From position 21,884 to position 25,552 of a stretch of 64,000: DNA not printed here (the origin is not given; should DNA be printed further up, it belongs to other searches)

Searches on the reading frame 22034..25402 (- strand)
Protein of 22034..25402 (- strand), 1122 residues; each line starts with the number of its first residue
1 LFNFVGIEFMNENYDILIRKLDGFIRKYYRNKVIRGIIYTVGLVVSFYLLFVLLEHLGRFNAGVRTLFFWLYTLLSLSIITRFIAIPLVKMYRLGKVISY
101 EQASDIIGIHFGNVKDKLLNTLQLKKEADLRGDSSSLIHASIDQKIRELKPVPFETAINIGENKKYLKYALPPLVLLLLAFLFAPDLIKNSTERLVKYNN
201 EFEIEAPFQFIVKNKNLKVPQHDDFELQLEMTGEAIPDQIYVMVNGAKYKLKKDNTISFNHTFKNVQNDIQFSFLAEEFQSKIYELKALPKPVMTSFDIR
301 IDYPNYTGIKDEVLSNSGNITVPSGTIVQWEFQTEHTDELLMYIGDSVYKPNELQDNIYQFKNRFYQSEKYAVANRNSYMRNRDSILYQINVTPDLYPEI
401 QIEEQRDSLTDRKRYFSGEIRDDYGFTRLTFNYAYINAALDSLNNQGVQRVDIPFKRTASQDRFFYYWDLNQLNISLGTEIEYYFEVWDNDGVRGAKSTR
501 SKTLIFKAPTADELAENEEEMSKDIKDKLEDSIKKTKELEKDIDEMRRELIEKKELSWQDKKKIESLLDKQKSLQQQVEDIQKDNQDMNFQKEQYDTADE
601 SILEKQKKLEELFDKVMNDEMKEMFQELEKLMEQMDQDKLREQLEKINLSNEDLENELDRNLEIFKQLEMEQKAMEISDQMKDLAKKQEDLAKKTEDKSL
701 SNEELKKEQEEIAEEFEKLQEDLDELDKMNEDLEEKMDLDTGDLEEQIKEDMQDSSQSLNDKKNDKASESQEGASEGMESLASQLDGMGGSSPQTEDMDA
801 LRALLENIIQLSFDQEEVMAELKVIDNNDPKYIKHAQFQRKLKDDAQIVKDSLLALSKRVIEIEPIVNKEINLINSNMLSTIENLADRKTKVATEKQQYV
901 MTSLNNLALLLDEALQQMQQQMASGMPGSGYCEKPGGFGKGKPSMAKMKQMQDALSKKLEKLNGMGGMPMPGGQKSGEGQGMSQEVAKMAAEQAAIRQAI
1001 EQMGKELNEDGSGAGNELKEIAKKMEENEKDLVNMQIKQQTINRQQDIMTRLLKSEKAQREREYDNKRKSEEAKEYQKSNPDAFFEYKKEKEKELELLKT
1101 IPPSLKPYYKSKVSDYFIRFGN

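Call 78: search_protein_families(library=pfam, proteins=[window:22034-25402:-], max_evalue=0.0001)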
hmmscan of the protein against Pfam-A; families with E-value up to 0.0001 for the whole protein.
window:22034-25402:- (1122 aa): 1 family
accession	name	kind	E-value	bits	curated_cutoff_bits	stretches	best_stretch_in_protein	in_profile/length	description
PF13779.11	DUF4175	-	7.9e-14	51.1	27.3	1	293-930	182-753/825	Domain of unknown function (DUF4175)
